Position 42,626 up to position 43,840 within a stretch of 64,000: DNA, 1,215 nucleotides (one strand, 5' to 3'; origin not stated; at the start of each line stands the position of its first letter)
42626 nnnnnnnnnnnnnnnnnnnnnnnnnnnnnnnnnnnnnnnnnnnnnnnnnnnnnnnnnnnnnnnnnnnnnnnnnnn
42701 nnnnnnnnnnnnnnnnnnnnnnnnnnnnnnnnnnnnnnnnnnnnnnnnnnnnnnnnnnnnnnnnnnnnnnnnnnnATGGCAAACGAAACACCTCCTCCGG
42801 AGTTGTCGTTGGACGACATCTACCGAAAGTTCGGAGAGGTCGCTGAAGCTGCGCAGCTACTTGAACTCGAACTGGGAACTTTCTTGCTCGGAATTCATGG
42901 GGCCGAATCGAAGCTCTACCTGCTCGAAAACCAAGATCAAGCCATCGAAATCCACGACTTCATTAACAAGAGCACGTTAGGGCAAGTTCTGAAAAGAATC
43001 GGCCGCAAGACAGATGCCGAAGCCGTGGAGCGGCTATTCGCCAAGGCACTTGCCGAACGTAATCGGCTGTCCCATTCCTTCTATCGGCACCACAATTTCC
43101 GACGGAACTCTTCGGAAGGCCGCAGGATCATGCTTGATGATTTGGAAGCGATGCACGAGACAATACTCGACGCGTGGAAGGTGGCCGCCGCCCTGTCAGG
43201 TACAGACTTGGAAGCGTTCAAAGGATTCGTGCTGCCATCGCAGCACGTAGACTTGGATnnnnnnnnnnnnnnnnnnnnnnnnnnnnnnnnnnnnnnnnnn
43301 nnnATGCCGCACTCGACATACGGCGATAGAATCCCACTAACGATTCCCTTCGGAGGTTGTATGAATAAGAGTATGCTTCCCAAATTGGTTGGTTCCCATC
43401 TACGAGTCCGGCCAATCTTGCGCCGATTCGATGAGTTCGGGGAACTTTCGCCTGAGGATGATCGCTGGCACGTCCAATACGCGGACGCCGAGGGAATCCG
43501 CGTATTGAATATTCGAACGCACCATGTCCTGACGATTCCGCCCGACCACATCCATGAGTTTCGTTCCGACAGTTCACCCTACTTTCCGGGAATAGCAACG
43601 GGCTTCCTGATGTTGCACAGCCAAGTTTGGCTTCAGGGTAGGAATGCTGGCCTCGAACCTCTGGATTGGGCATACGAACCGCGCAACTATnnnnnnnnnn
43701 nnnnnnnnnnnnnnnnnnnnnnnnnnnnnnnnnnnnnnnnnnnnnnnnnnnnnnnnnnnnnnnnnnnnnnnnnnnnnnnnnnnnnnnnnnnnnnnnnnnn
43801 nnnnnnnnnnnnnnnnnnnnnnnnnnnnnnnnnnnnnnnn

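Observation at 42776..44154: Tandem paralogous HEPN-like proteins (E-R-N-x-L-S-H) bracketing a small ORF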

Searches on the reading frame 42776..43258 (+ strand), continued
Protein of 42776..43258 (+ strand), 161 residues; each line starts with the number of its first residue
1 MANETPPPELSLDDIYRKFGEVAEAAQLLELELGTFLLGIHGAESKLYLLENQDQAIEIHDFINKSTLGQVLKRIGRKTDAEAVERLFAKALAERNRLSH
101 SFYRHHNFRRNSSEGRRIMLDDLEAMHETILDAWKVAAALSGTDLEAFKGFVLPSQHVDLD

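Call 92: search_solved_structures(query=A4, max_evalue=10, show_alignments=4)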
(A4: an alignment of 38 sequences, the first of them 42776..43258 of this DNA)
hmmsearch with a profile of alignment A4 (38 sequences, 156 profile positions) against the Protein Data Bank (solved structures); distinct sequences matched with E-value up to 10: 5.
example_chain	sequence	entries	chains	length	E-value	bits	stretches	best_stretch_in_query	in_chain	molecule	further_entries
6z35_A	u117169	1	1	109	0.00058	23.2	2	44-84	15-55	Maquette 2-1ip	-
5tgw_A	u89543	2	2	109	0.0012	22.2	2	46-84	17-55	PS1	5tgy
7jh6_A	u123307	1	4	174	0.0017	21.7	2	45-83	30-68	Two-domain di-Zn(II) and porphyrin-binding protein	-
2i79_A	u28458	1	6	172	0.18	15.1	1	47-120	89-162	Acetyltransferase, GNAT family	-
8iwh_Q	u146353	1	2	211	0.8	13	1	25-85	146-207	Photosystem II subunit, PsbQ.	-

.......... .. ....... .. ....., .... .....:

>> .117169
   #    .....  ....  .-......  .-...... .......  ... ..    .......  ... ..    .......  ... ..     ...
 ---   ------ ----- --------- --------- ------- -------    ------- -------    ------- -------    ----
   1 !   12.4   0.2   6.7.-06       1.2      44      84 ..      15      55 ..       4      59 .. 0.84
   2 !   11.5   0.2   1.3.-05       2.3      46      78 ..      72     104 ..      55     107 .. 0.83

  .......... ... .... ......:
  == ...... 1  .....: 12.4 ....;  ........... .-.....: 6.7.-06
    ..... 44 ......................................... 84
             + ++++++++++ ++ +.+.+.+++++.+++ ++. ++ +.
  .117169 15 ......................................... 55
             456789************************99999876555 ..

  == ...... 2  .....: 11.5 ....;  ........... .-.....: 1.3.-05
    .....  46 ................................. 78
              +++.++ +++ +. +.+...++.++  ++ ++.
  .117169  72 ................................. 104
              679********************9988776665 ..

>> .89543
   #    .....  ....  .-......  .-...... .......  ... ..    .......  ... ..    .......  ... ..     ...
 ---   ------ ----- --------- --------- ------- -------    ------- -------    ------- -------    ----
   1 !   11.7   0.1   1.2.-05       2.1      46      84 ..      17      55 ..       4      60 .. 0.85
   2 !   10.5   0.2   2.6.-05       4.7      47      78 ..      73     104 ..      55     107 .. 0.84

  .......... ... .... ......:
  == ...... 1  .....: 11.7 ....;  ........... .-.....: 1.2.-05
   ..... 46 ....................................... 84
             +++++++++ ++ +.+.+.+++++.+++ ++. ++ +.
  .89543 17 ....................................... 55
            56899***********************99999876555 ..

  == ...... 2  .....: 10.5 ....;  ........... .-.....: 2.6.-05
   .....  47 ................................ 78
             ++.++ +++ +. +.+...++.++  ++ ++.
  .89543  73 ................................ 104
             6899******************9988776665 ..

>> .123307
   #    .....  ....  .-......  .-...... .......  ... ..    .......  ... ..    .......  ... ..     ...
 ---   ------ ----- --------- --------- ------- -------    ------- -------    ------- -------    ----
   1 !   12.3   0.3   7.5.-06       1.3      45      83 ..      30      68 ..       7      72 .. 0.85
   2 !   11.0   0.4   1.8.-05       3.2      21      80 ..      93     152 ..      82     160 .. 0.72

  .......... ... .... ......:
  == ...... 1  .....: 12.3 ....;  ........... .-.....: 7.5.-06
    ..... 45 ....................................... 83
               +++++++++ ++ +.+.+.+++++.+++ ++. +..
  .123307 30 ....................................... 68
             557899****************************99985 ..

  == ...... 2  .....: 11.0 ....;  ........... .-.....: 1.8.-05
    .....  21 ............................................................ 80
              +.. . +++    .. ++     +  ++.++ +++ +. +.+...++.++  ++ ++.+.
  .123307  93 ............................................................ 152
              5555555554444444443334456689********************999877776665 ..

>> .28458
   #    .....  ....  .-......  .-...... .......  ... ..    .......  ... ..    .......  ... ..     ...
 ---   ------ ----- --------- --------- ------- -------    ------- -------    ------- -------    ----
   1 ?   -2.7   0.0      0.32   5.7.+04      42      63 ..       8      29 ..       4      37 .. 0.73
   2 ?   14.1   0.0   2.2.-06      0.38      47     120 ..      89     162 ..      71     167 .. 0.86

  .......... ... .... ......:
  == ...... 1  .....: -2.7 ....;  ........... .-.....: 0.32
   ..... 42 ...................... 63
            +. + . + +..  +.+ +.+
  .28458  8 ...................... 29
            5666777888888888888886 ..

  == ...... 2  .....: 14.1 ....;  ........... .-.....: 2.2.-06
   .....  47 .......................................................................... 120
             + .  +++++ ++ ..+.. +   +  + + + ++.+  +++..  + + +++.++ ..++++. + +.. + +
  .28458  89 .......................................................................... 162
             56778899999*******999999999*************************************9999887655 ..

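Call 101: search_protein_families(library=padloc, alignment_id=A4, max_evalue=1)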
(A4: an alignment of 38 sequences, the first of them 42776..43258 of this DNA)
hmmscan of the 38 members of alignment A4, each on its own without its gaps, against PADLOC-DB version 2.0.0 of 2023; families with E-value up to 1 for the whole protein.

A. member 1, window:42776-43258:+ (161 aa): 0 families

B. families by the number of members that match (of 38 scanned): 17 families
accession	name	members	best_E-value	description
PDLC01680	Cas13-ApeA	2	0.00077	Cas13-ApeA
PDLC04028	PD-T4-2_B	2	0.003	-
PDLC01621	Csx1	2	0.01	CAS-III; associated_signaling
PDLC04029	PD-T4-2_B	1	0.0011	-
PDLC01679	Cas13-ApeA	1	0.003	Cas13-ApeA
PDLC01035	Csx1/Csm6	1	0.0079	CARF+HEPN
PDLC01824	CARF2--CARF_HEPN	1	0.0081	-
PDLC02204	MzaB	1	0.014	-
PDLC00465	JetA1|JetA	1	0.016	DUF3375 domain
PDLC03958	SngA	1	0.016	-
PDLC02441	BrxA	1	0.022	BrxA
PDLC01823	CARF2--CARF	1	0.025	-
PDLC01273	Csx1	1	0.027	CAS-III; associated_signaling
PDLC01805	CARF1--CARF_HEPN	1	0.037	-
PDLC01839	CARF2--CARF_HEPN_CARF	1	0.038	-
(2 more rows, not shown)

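Call 102: search_protein_families(library=ncbifam, alignment_id=A4, max_evalue=1)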
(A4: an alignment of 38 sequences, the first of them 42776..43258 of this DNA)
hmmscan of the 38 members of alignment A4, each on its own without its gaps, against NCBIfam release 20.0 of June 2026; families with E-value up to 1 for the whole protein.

A. member 1, window:42776-43258:+ (161 aa): 0 families

B. families by the number of members that match (of 38 scanned): 20 families
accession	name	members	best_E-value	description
TIGR02672.2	cas_csm6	2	0.0091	type III-A CRISPR-associated CARF protein Csm6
NF007092.0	PRK09546.1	1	0.0017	zinc transporter ZntB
NF000237.1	MECA_PBP2A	1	0.0043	PBP2a family beta-lactam-resistant peptidoglycan transpeptidase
NF010501.0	PRK13920.1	1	0.0061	putative anti-sigmaE protein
NF040813.1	pro_dh_Thprot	1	0.011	D-proline dehydrogenase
NF052375.1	antisigma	1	0.016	anti-sigma factor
TIGR04372.1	glycosyl_04372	1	0.025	TIGR04372 family glycosyltransferase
NF005435.1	PRK07021.1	1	0.03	flagellar basal body-associated protein FliL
NF004476.0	PRK05813.1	1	0.036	single-stranded DNA-binding protein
NF008809.0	PRK11831.1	1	0.042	phospholipid ABC transporter ATP-binding protein MlaF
NF008745.0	PRK11778.1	1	0.043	protease SohB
NF011552.0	PRK14981.1-4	1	0.053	DNA-directed RNA polymerase subunit F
NF011061.0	PRK14493.1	1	0.061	molybdopterin synthase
NF008130.0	PRK10878.1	1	0.092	FAD assembly factor SdhE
NF046082.1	assoc_w_XrtX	1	0.095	XrtX-associated membrane protein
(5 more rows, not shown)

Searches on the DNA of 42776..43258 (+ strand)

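Call 85: search_dna_similar(query=L178:3854-4273:+, collection=ecoli_genomes, mode=distant, max_rows=10)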
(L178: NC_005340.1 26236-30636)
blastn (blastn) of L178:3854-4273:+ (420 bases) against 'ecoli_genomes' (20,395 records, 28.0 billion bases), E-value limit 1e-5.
Records with a match: 31; places in all: 31; records where one place covers at least 80% of the query: 31.
Genomes with a match: 31 of 5426; with a place that covers at least 80% of the query: 31. Places per genome that has any: lowest 1, median 1, highest 1. On chromosomes: 31 places; on plasmids: 0.
Best place of each record, by identity: 60-80% 31.
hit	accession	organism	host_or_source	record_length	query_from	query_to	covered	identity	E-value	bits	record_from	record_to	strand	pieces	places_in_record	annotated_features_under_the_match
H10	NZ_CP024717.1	Escherichia coli strain LS4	Bos mutus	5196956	1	420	100%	79.0%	1e-96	361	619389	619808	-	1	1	hypothetical protein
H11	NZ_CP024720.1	Escherichia coli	Bos mutus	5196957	1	420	100%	79.0%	1e-96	361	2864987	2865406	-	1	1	hypothetical protein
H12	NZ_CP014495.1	Escherichia coli strain SaT040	Homo sapiens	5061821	1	420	100%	79.0%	1e-96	361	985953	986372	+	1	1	hypothetical protein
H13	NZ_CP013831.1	Escherichia coli strain CD306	cat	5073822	1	420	100%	79.0%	1e-96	361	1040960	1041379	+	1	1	hypothetical protein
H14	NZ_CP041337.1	Escherichia coli strain CCUG 73778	Homo sapiens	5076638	1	420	100%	79.0%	1e-96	361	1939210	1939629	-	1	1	hypothetical protein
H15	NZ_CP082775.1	Escherichia coli O25:H4 strain CU568-3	Homo sapiens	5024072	1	420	100%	79.0%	1e-96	361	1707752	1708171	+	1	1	hypothetical protein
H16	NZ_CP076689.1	Escherichia coli strain S21EC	Homo sapiens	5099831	1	420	100%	79.0%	1e-96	361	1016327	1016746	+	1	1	hypothetical protein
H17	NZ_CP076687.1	Escherichia coli strain S22EC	Homo sapiens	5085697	1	420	100%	79.0%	1e-96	361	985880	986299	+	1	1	hypothetical protein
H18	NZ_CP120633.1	Escherichia coli strain USVAST219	human clinical specimen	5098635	1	420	100%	79.0%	1e-96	361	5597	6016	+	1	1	hypothetical protein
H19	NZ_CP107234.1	Escherichia coli strain REF1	human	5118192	1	420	100%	79.0%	1e-96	361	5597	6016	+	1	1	hypothetical protein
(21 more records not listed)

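Call 86: get_annotated_region(hit=H12, flank=5000)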
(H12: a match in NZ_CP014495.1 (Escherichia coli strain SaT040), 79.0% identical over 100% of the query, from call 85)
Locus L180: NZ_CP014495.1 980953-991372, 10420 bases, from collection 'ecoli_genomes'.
description: Escherichia coli strain SaT040 chromosome, complete genome
organism: Escherichia coli strain SaT040 (NCBI taxid 562)
replicon: chromosome; assembly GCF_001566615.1
host: Homo sapiens; source: missing; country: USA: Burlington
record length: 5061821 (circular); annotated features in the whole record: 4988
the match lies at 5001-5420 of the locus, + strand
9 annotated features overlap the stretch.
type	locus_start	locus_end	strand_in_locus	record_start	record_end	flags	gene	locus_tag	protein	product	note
CDS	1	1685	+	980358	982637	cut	-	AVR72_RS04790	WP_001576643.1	replication endonuclease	-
CDS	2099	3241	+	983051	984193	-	-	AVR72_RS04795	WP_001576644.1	hypothetical protein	-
CDS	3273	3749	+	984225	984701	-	-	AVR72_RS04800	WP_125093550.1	hypothetical protein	-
CDS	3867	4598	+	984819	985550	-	-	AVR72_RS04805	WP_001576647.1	DUF2971 domain-containing protein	-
CDS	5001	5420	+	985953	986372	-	-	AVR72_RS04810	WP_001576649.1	hypothetical protein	-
CDS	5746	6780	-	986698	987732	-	-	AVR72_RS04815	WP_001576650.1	phage portal protein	-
CDS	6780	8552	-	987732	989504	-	-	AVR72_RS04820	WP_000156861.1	terminase ATPase subunit family protein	-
CDS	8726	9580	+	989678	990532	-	-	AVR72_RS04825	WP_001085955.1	GPO family capsid scaffolding protein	-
CDS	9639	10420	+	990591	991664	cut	-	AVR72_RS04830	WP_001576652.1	phage major capsid protein, P2 family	-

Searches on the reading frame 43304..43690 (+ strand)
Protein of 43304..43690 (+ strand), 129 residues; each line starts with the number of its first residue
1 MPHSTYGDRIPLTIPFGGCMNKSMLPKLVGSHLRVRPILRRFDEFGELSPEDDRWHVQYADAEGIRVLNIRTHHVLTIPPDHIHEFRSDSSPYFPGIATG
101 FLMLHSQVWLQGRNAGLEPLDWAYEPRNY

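Call 7: search_protein_families(library=pfam, proteins=[window:43304-43690:+], max_evalue=1)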
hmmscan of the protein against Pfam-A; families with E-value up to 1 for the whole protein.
window:43304-43690:+ (129 aa): 0 families

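Call 8: search_protein_families(library=ncbifam, proteins=[window:43304-43690:+], max_evalue=1)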
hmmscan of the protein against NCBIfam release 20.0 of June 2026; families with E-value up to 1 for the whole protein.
window:43304-43690:+ (129 aa): 0 families

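Call 9: search_protein_families(library=padloc, proteins=[window:43304-43690:+], max_evalue=1)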
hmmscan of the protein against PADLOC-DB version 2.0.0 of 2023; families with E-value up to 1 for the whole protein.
window:43304-43690:+ (129 aa): 0 families

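Call 49: find_homologous_proteins(query=window:43361-43690:+)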
Query window:43361-43690:+ (110 aa): 5 proteins with E <= 0.001 among 7 candidates.
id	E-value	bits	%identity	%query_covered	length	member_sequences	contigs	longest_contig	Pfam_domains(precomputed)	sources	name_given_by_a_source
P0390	3.0e-71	255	100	100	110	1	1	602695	-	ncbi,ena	-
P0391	3.3e-48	180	75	99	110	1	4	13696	-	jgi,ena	-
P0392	7.3e-48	179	71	100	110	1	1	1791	-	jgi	jgi:hypothetical protein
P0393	1.9e-46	175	68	100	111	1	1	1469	-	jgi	-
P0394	1.2e-44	169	64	100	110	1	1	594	-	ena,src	-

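Call 50: find_encoding_contigs(protein=P0391, flank=7000, max_places=4)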
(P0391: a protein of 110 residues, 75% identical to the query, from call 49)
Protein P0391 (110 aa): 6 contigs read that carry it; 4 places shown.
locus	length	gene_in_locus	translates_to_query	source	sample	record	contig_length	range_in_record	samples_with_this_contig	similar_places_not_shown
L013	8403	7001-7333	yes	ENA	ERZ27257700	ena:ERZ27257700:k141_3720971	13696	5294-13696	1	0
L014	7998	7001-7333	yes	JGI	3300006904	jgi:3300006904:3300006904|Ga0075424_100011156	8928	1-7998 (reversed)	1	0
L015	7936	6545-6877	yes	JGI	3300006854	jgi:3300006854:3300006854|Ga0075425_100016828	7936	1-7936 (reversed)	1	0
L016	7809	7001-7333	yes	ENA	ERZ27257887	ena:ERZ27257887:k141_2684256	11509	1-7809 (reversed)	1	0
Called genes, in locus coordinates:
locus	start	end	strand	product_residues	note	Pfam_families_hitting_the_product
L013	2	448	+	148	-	PF21982:RecX_HTH1 (faint), PF02631:RecX_HTH2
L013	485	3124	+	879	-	PF01411:tRNA-synt_2c, PF07973:tRNA_SAD, PF02272:DHHA1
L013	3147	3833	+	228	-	PF01464:SLT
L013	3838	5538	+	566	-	PF11741:AMIN, PF01520:Amidase_3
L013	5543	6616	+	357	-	PF20244:DUF6599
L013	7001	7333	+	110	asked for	-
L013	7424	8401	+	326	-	?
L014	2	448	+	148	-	PF21982:RecX_HTH1 (faint), PF02631:RecX_HTH2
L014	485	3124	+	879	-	PF01411:tRNA-synt_2c, PF07973:tRNA_SAD, PF02272:DHHA1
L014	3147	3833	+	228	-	PF01464:SLT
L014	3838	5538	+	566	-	PF11741:AMIN, PF01520:Amidase_3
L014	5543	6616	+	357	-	PF20244:DUF6599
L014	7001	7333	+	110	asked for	-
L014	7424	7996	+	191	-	?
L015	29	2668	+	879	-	PF01411:tRNA-synt_2c, PF07973:tRNA_SAD, PF02272:DHHA1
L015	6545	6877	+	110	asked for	-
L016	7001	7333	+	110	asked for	-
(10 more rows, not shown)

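Call 51: find_encoding_contigs(protein=P0392, flank=3000, max_places=2)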
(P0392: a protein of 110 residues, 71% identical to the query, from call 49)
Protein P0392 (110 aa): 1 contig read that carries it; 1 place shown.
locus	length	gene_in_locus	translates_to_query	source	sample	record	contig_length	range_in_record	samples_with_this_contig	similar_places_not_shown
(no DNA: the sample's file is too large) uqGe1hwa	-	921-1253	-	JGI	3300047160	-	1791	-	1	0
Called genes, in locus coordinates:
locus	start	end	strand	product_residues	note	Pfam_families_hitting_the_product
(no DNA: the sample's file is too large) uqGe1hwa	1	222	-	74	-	?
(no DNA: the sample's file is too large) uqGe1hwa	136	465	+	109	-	-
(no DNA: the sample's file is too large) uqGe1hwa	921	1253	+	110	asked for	-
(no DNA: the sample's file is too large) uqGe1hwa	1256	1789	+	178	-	?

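Call 52: find_encoding_contigs(protein=P0393, flank=3000, max_places=2)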
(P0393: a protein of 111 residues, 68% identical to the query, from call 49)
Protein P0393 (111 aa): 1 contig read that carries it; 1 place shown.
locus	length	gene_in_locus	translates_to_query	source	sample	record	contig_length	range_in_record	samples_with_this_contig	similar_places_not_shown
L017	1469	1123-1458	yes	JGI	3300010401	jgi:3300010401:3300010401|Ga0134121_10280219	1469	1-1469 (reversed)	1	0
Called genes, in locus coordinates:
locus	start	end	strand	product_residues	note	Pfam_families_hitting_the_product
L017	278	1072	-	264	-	-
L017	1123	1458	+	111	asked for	-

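Call 63: search_protein_families(library=phrogs, proteins=[window:43361-43690:+], max_evalue=0.1)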
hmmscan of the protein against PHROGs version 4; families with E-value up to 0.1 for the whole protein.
window:43361-43690:+ (110 aa): 0 families

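Call 72: search_protein_families(library=pfam, proteins=[L013:7424-8401:+, L017:278-1072:-], max_evalue=0.01)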
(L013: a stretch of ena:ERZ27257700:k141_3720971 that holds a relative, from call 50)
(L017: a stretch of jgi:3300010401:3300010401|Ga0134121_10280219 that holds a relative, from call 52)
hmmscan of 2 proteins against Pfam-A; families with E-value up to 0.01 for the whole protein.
L013:7424-8401:+ (326 aa): 1 family
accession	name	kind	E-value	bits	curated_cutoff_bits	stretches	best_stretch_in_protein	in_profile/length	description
PF14280.11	DUF4365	-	1.5e-13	51.4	24.3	1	17-141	3-127/139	Domain of unknown function (DUF4365)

L017:278-1072:- (264 aa): 1 family
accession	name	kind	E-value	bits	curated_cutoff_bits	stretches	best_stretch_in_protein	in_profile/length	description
PF21085.3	CusS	-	0.00026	21.6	24.1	1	37-179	8-136/160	CusS sensor domain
